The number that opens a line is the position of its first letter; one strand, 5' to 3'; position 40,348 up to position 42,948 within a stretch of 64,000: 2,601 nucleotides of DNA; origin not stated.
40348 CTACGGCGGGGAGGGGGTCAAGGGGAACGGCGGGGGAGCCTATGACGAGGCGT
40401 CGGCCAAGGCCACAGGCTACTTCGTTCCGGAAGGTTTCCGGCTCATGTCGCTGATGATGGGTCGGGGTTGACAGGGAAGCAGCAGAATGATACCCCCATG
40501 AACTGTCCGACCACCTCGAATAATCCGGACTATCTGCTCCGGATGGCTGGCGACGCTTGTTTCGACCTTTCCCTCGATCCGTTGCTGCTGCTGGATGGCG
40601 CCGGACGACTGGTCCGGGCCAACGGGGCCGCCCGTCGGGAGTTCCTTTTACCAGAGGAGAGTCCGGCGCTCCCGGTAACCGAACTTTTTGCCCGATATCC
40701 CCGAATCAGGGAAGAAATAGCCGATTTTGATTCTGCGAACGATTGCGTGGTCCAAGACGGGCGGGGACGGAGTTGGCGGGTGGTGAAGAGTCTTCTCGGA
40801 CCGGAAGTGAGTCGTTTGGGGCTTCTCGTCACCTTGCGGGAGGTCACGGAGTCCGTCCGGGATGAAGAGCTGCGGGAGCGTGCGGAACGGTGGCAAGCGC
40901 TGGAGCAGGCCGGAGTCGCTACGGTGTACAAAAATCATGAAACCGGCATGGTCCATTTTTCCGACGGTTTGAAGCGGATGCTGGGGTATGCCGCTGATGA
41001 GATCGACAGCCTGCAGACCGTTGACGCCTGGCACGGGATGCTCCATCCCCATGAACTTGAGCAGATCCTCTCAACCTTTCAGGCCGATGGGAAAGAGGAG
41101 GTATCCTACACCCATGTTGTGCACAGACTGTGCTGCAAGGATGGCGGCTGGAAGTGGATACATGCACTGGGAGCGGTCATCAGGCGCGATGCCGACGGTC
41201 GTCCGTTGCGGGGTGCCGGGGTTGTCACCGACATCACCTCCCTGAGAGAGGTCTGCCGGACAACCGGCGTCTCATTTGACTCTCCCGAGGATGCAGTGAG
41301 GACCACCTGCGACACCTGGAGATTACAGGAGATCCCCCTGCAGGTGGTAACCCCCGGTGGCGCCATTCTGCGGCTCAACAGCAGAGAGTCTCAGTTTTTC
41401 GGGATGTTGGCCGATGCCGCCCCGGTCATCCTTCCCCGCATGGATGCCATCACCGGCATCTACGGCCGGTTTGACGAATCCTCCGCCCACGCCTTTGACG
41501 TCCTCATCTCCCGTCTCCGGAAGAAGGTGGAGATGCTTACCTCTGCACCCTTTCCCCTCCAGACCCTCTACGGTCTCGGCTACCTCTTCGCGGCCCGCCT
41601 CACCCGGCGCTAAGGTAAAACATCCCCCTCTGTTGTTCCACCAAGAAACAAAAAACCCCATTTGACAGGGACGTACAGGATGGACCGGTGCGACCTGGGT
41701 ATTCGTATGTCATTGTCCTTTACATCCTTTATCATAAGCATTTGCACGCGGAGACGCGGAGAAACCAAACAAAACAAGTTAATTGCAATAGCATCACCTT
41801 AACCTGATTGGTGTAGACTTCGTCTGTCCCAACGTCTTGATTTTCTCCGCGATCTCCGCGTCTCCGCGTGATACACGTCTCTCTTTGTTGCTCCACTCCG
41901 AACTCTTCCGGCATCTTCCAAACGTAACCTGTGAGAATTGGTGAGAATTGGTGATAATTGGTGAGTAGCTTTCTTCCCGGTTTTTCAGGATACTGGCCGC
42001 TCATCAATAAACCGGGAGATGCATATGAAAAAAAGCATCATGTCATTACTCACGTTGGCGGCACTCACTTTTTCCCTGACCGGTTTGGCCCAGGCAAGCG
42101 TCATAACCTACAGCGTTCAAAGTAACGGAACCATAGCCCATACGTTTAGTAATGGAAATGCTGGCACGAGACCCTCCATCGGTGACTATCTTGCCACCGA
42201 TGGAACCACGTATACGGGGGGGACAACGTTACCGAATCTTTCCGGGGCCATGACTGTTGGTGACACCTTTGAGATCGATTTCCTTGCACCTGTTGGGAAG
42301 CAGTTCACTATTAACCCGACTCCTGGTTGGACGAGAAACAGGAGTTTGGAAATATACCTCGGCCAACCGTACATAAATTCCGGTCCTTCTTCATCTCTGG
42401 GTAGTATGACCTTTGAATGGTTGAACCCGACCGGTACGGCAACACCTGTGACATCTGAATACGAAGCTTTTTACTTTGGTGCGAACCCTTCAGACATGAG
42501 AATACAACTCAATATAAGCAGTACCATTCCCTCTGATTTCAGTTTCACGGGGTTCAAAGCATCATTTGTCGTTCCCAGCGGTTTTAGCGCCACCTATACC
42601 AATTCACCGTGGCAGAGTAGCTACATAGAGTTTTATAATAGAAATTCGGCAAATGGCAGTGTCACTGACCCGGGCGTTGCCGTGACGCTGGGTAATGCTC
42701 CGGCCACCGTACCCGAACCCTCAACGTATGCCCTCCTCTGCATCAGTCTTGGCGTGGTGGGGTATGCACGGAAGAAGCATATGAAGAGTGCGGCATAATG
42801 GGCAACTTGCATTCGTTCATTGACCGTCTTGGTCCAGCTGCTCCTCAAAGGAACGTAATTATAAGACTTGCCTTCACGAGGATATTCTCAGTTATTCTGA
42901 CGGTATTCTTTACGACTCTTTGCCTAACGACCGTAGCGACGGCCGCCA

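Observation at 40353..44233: ~3.7-kb insertion bracketed by a duplicated, diverged 3' end of the PGM-family gene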

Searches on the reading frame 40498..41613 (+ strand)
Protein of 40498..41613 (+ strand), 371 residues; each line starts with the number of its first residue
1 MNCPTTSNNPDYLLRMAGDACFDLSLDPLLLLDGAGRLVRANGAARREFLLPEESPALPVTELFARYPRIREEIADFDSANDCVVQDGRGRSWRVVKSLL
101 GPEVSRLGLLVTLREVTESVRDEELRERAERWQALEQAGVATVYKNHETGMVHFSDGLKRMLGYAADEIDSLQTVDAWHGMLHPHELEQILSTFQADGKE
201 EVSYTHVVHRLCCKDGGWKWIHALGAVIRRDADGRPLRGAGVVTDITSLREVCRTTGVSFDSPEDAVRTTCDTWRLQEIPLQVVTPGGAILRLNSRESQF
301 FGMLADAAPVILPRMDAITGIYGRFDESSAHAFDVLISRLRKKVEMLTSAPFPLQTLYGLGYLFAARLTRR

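Call 7: search_protein_families(library=pfam, proteins=[window:40498-41613:+], max_evalue=0.01)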
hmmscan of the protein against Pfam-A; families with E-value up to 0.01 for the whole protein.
window:40498-41613:+ (371 aa): 5 families
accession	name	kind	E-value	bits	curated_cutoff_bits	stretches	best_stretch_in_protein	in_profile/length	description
PF08447.18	PAS_3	-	9e-17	61.6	25.6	1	152-243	2-89/89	PAS fold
PF00486.34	Trans_reg_C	-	9.9e-09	35.6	26.2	1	291-364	4-77/77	Transcriptional regulatory protein, C terminal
PF08448.16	PAS_4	-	3.1e-07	31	23.1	0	22-121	1-110/110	PAS fold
PF00989.32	PAS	-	2.8e-06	27.7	22.6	1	133-243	5-110/113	PAS fold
PF13426.13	PAS_9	-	1e-05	26.2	27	1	146-247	7-102/103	PAS domain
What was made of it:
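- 40498..41613 (+): One-component regulator: two PAS domains plus an OmpR/PhoB-type winged-helix domain (Trans_reg_C), with no receiver domain. It starts 27 nt after the apgM stop, with no terminator predicted in between. PF08447 9e-17, PF00486 9.9e-9, both above cut-off (call 7).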

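Call 19: find_homologous_proteins(query=window:40498-41613:+)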
Query window:40498-41613:+ (371 aa): 34 proteins with E <= 0.001 among 8000 candidates.
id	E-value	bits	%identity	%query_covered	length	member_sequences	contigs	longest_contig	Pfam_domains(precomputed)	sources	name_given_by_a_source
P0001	1.6e-249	845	100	100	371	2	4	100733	PF08447.19,PF13426.14,PF08448.17,PF00486.35,PF00989.32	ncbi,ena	-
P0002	7.6e-130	451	56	100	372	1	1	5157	PF08447.19,PF08448.17,PF00486.35,PF00989.32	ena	-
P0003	3.5e-103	364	65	67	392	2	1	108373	PF08447.19,PF13426.14,PF13188.14,PF00486.35,PF00989.32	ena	-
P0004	4.1e-78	281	53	67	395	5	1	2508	PF08447.19,PF13426.14,PF13188.14,PF00989.32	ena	-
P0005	2.7e-74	268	52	67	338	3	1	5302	PF08447.19,PF00486.35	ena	-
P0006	5.6e-73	264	52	67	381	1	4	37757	PF08447.19,PF13426.14,PF13188.14,PF00486.35,PF00989.32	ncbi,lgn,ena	-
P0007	1.3e-69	253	51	67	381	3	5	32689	PF08447.19,PF13426.14,PF13188.14,PF00486.35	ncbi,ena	-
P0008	9.0e-21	92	39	41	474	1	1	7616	PF08447.19,PF00990.27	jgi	jgi:diguanylate cyclase (GGDEF)-like protein/PAS domain S-box-containing protein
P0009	2.0e-19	88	45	36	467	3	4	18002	PF08447.19,PF00990.27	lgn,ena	-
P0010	1.2e-18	85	43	32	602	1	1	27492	PF08447.19,PF00990.27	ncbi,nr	ncbi:diguanylate cyclase [Burkholderia sp. Ac-20384]|nr:diguanylate cyclase [Burkholderia sp. Ac-203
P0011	1.2e-18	85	43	32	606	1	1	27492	PF08447.19,PF00990.27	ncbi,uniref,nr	ncbi:diguanylate cyclase [Burkholderia sp. Ac-20384]|uniref:sensor domain-containing diguanylate cyc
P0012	1.3e-18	85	43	32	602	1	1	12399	PF08447.19,PF00990.27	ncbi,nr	ncbi:diguanylate cyclase [Burkholderia sp. Ac-20392]|nr:diguanylate cyclase [Burkholderia sp. Ac-203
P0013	1.3e-18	85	43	32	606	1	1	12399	PF08447.19,PF00990.27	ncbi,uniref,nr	ncbi:diguanylate cyclase [Burkholderia sp. Ac-20392]|uniref:sensor domain-containing diguanylate cyc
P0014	1.7e-18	85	43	32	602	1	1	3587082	PF08447.19,PF13185.13,PF00990.27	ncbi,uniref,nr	ncbi:diguanylate cyclase (GGDEF domain) [Burkholderia lata]|uniref:Diguanylate cyclase (GGDEF domain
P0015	1.7e-18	85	43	32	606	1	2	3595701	PF08447.19,PF13185.13,PF00990.27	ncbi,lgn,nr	ncbi:sensor domain-containing diguanylate cyclase [Burkholderia lata]|nr:sensor domain-containing di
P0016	1.8e-18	85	43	32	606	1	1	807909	PF08447.19,PF13185.13,PF00990.27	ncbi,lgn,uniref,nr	ncbi:diguanylate cyclase [Burkholderia lata]|uniref:Diguanylate cyclase n=1 Tax=Burkholderia lata (s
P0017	2.1e-18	85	43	32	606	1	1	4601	PF08447.19,PF13185.13,PF00990.27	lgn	-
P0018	4.6e-18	83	42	37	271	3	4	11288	PF08447.19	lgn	-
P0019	6.3e-18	83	43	32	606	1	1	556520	PF08447.19,PF13185.13,PF00990.27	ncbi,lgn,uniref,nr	ncbi:sensor domain-containing diguanylate cyclase [Burkholderia lata]|uniref:Diguanylate cyclase n=1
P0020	3.7e-17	80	40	35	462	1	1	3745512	PF08447.19,PF00990.27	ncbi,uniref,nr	ncbi:diguanylate cyclase [Cupriavidus sp. WKF15]|uniref:sensor domain-containing diguanylate cyclase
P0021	1.2e-15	75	32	38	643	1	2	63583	PF08447.19,PF13426.14,PF13188.14,PF08448.17,PF00989.32,PF00990.27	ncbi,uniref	ncbi:PAS domain S-box protein [Mesorhizobium sp. M0293]|uniref:PAS domain S-box protein n=1 Tax=uncl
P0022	1.8e-15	75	38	33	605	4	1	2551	PF08447.19,PF13426.14,PF13188.14,PF08448.17,PF00989.32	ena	-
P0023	6.2e-13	67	31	41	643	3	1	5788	PF08447.19,PF13426.14,PF13188.14,PF07730.20,PF08448.17,PF02518.32,PF00989.32,PF14598.13,PF21815.5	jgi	jgi:PAS domain S-box-containing protein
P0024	3.6e-12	64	40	29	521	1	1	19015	PF08447.19,PF13426.14,PF08448.17,PF02518.32,PF00512.32,PF00989.32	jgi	jgi:PAS domain S-box-containing protein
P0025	5.9e-12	63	32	45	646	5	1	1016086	PF08447.19,PF13426.14,PF13188.14,PF07730.20,PF08448.17,PF02518.32,PF00989.32,PF14598.13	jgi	jgi:PAS domain S-box-containing protein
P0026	1.9e-11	62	29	61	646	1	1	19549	PF08447.19,PF13426.14,PF13188.14,PF07730.20,PF08448.17,PF02518.32,PF00989.32,PF14598.13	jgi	jgi:PAS domain S-box-containing protein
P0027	8.0e-11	60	32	43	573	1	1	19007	PF08447.19,PF13426.14,PF07730.20,PF08448.17,PF02518.32,PF00989.32,PF14598.13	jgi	jgi:PAS domain S-box-containing protein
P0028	1.9e-10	58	32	43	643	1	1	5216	PF08447.19,PF13426.14,PF13188.14,PF07730.20,PF08448.17,PF02518.32,PF00989.32,PF14598.13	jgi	jgi:PAS domain S-box-containing protein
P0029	2.0e-10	58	31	48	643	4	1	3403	PF08447.19,PF13426.14,PF13188.14,PF13581.13,PF07730.20,PF08448.17,PF02518.32,PF00989.32,PF14598.13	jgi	jgi:PAS domain S-box-containing protein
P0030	2.7e-10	58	32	45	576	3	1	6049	PF08447.19,PF13426.14,PF07730.20,PF08448.17,PF02518.32,PF00989.32,PF14598.13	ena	-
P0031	5.0e-10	57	33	35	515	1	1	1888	PF08447.19,PF13426.14,PF13188.14,PF08448.17,PF00989.32,PF07536.21,PF07568.19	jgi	jgi:PAS domain S-box-containing protein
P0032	8.4e-10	56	31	43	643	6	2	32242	PF08447.19,PF13426.14,PF13188.14,PF07730.20,PF08448.17,PF02518.32,PF00989.32,PF14598.13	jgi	jgi:PAS domain S-box-containing protein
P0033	1.3e-8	52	32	27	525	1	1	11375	PF08447.19,PF00512.32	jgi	jgi:PAS domain S-box-containing protein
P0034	4.4e-4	37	33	34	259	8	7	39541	PF00486.35,PF00072.31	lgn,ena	-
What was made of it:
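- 40498..41613 (+): Only seven relatives among 5.8 billion clustered proteins (call 19).
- The cassette is only 52-65% identical in protein to its relatives, so it is not a recent intragenomic copy (call 19).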

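Call 20: find_encoding_contigs(protein=P0003, flank=10000, max_places=3)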
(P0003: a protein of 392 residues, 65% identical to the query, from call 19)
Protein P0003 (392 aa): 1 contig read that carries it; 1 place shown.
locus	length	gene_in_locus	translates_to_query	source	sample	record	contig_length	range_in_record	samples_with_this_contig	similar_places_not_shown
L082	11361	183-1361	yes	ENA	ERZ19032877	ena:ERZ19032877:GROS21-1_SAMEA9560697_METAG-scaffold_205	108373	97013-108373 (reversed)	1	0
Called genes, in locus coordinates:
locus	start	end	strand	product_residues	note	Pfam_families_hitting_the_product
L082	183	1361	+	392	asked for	PF00989:PAS (faint), PF13188:PAS_8, PF13426:PAS_9 (faint), PF08447:PAS_3, PF00486:Trans_reg_C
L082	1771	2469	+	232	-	PF07589:PEP_exosort_dom (weak)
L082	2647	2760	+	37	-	-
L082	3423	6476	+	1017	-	PF02743:dCache_1, PF17203:sCache_3_2, PF00672:HAMP, PF00989:PAS, PF08448:PAS_4, PF13426:PAS_9, PF08447:PAS_3, PF00989:PAS, +6 more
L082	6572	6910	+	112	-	PF12840:HTH_20 (weak), PF01022:HTH_5, PF12802:MarR_2 (weak)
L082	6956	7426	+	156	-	PF01451:LMWPc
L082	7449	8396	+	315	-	PF03773:ArsP_1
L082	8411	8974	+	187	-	PF01545:Cation_efflux (weak)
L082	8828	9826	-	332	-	PF20172:DUF6538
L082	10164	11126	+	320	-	PF00005:ABC_tran, PF13304:AAA_21 (weak), PF08352:oligo_HPY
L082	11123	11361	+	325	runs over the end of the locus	PF00005:ABC_tran, PF08352:oligo_HPY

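Call 21: find_encoding_contigs(protein=P0002, flank=10000, max_places=3)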
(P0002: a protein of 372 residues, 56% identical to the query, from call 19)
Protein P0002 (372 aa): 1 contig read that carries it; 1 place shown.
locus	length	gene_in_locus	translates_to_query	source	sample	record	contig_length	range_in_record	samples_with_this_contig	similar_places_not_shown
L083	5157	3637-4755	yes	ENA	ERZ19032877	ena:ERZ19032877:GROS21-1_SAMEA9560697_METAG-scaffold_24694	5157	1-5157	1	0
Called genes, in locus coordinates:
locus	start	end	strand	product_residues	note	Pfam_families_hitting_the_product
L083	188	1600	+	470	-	-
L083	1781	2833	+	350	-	PF03599:CdhD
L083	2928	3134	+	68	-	-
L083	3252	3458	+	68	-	-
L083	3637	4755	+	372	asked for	PF00989:PAS (faint), PF08448:PAS_4 (faint), PF08447:PAS_3, PF00486:Trans_reg_C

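Call 22: find_encoding_contigs(protein=P0006, flank=10000, max_places=3)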
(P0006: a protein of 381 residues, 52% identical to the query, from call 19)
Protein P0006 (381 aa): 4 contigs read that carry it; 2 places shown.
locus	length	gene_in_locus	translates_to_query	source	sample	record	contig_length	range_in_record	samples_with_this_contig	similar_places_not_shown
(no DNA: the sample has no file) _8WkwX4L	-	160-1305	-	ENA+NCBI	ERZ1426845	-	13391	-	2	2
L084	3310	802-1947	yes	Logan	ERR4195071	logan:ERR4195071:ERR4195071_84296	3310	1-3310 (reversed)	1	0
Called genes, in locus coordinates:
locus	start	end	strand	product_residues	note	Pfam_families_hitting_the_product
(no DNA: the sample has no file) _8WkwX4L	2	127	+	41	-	?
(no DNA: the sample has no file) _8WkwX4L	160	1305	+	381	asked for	PF00989:PAS (faint), PF13188:PAS_8 (weak), PF13426:PAS_9 (faint), PF08447:PAS_3, PF00486:Trans_reg_C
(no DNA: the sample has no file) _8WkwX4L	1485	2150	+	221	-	-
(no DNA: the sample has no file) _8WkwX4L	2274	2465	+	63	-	-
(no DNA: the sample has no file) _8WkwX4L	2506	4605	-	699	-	PF02922:CBM_48, PF00128:Alpha-amylase, PF21156:ISOA1-3_C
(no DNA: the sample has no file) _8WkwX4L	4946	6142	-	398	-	PF01266:DAO, PF13450:NAD_binding_8 (weak)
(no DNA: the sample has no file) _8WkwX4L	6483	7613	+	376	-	PF01784:DUF34_NIF3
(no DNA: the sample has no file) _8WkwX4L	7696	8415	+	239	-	PF02591:Zn_ribbon_9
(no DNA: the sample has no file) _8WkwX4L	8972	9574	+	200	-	-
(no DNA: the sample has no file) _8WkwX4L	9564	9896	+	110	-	-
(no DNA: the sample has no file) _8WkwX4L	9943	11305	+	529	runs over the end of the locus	PF13432:TPR_16 (weak), PF13424:TPR_12, PF07719:TPR_2 (weak), PF13424:TPR_12 (weak), PF13432:TPR_16, PF13414:TPR_11 (weak), PF14559:TPR_19 (weak), PF00515:TPR_1 (weak), +15 more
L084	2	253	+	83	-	?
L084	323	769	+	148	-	PF01612:DNA_pol_A_exo1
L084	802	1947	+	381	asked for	PF00989:PAS (faint), PF13188:PAS_8 (weak), PF13426:PAS_9 (faint), PF08447:PAS_3, PF00486:Trans_reg_C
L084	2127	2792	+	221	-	-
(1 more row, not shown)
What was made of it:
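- A paralogous regulator/PEP-CTERM module exists in the same metagenome assembly (call 22).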

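Call 23: find_encoding_contigs(protein=P0007, flank=10000, max_places=3)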
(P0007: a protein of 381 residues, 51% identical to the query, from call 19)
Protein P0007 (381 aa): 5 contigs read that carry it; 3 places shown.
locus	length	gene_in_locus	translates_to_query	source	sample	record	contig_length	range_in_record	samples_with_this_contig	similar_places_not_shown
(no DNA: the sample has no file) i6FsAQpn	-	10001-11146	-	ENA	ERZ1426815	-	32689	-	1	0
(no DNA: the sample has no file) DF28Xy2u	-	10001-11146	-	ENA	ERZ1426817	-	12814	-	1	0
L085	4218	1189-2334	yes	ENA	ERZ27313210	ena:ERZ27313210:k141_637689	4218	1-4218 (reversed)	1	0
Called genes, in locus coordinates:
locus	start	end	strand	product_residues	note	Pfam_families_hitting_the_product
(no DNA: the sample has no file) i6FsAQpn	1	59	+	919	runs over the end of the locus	?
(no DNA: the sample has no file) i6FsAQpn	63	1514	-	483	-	PF00089:Trypsin, PF13365:Trypsin_2, PF00595:PDZ, PF13180:PDZ_2, PF17820:PDZ_6, PF00595:PDZ, PF13180:PDZ_2, PF17820:PDZ_6, +1 more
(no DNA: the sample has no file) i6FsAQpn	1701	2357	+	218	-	PF01965:DJ-1_PfpI (weak)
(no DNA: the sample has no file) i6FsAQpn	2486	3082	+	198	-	PF13505:OMP_b-brl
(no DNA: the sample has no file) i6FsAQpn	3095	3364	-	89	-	-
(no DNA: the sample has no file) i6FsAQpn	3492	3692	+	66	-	-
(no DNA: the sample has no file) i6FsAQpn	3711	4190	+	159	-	PF00255:GSHPx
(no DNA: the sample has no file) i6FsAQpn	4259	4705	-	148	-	PF17200:sCache_2, PF08269:dCache_2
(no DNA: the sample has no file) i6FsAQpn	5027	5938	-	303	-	PF01012:ETF, PF00766:ETF_alpha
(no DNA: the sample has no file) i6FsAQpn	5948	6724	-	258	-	PF01012:ETF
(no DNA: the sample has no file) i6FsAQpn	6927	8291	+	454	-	PF13372:Alginate_exp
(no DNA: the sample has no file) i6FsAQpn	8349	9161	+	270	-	PF02361:CbiQ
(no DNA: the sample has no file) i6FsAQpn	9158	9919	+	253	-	PF00005:ABC_tran, PF02463:SMC_N (weak), PF13555:AAA_29 (weak), PF13304:AAA_21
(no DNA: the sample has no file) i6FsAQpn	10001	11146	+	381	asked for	PF13188:PAS_8 (faint), PF13426:PAS_9 (weak), PF08447:PAS_3, PF00486:Trans_reg_C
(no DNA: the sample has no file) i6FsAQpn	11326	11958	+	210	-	-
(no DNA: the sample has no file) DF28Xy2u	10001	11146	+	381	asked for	PF13188:PAS_8 (faint), PF13426:PAS_9 (weak), PF08447:PAS_3, PF00486:Trans_reg_C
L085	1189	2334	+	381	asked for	PF13188:PAS_8 (faint), PF13426:PAS_9 (weak), PF08447:PAS_3, PF00486:Trans_reg_C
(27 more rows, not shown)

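Call 49: search_protein_families(library=ncbifam, proteins=[window:40498-41613:+], max_evalue=0.001)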
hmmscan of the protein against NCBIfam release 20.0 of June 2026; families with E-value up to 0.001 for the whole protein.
window:40498-41613:+ (371 aa): 10 families
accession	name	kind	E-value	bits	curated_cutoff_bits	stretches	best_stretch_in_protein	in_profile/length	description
TIGR00229.1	sensory_box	domain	5.6e-13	49.1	22.9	1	127-251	2-121/126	PAS domain S-box protein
NF053781.1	cdiGMPphdstlr2612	equivalog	3.3e-10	38.3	1600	1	115-249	571-703/1268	Tlr1612 family c-di-GMP phosphodiesterase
NF052573.1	HisKinEspAMyxo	equivalog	4.6e-09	34.9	1400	1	123-251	123-248/755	serine histidine kinase EspA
NF007005.1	PRK09468.1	equivalog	3.4e-06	26.7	331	1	318-365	185-232/237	osmolarity response regulator transcription factor OmpR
NF008378.0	PRK11173.1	equivalog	3.4e-06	26.6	334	1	269-368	137-236/238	two-component system response regulator ArcA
NF045944.1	ResRegRpaBCyano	equivalog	2.6e-05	23.7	330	1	284-364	145-227/229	response regulator transcription factor RpaB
NF007298.0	PRK09776.1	equivalog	3e-05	22.1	1135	1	159-253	456-547/1111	diguanylate cyclase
NF007977.0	PRK10701.1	equivalog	3.8e-05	23.3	330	1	292-366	161-235/241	two-component system response regulator RstA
NF045991.1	RespRegCtrARhodob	equivalog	4.5e-05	23.3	350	1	284-364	141-221/224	response regulator transcription factor CtrA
NF008567.0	PRK11517.1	equivalog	6.7e-05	22.4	353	1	283-366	138-220/223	response regulator transcription factor HprR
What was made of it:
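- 40498..41613 (+): TIGR00229 (call 49).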

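Call 66: find_encoding_contigs(protein=P0005, flank=6000, max_places=3)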
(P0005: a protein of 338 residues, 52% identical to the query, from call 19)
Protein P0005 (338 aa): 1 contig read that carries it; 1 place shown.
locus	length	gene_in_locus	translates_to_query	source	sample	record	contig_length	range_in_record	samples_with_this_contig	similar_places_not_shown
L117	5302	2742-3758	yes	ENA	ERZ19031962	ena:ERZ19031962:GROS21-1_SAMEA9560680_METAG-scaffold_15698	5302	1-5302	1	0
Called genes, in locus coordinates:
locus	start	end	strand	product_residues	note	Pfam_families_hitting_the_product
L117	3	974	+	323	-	?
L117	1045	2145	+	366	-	-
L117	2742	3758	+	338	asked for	PF08447:PAS_3, PF00486:Trans_reg_C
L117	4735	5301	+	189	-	?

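Call 67: find_encoding_contigs(protein=P0004, flank=6000, max_places=3)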
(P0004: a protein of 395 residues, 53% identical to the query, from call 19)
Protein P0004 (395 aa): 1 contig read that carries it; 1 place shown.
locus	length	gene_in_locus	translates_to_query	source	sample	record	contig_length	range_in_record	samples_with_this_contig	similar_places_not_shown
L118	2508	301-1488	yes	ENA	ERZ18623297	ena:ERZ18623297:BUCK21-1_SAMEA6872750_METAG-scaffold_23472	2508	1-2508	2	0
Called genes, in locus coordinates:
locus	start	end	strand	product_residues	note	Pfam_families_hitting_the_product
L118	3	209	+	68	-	?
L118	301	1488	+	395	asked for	PF00989:PAS (faint), PF13188:PAS_8 (weak), PF13426:PAS_9 (faint), PF08447:PAS_3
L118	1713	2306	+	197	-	PF07589:PEP_exosort_dom (faint)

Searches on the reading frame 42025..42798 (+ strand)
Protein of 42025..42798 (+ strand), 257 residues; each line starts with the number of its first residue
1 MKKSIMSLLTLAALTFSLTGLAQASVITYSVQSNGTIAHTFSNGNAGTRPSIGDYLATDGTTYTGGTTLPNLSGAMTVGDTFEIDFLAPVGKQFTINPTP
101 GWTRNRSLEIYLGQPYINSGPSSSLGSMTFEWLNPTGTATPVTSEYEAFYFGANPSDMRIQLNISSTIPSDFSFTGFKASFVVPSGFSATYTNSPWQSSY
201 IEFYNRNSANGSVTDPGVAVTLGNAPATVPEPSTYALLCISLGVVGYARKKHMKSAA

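Call 7: search_protein_families(library=pfam, proteins=[window:42025-42798:+], max_evalue=0.01)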
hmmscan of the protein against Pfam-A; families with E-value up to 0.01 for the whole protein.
window:42025-42798:+ (257 aa): 1 family
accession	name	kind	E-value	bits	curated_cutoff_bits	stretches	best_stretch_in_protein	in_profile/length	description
PF07589.16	PEP-CTERM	-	6e-06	26.6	20.7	1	228-250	1-23/24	PEP-CTERM motif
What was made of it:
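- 42025..42798 (+): PEP-CTERM secreted protein 1 (257 aa; signal peptide ...GLAQA/SV). PF07589 26.6 bits (cut-off 20.7) at residues 228-250 (call 7).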

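Call 49: search_protein_families(library=ncbifam, proteins=[window:42025-42798:+], max_evalue=0.001)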
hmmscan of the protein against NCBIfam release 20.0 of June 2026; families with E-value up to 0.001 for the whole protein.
window:42025-42798:+ (257 aa): 5 families
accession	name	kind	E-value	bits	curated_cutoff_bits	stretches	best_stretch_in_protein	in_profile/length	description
TIGR02595.1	PEP_CTERM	domain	4.7e-05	23.9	16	1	229-251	1-23/24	PEP-CTERM sorting domain-containing protein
NF038120.1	PEP_CTERM_QFxxD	subfamily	7.3e-05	22.7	80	0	226-250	190-212/215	NF038120 family PEP-CTERM protein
NF038129.1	PEP_NF038129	equivalog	0.00011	22.2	65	1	193-251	136-193/194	NF038129 family PEP-CTERM protein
NF038124.1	PEP_CTERM_TLD_A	exception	0.00017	21.2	100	1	183-251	162-233/235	PEP_CTERM-anchored TLD domain-containing protein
NF041538.1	PEP_EDSA_1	subfamily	0.00073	19.3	100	0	221-251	276-306/307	EDSAP-1 family PEP-CTERM protein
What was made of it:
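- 42025..42798 (+): TIGR02595 (call 49).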
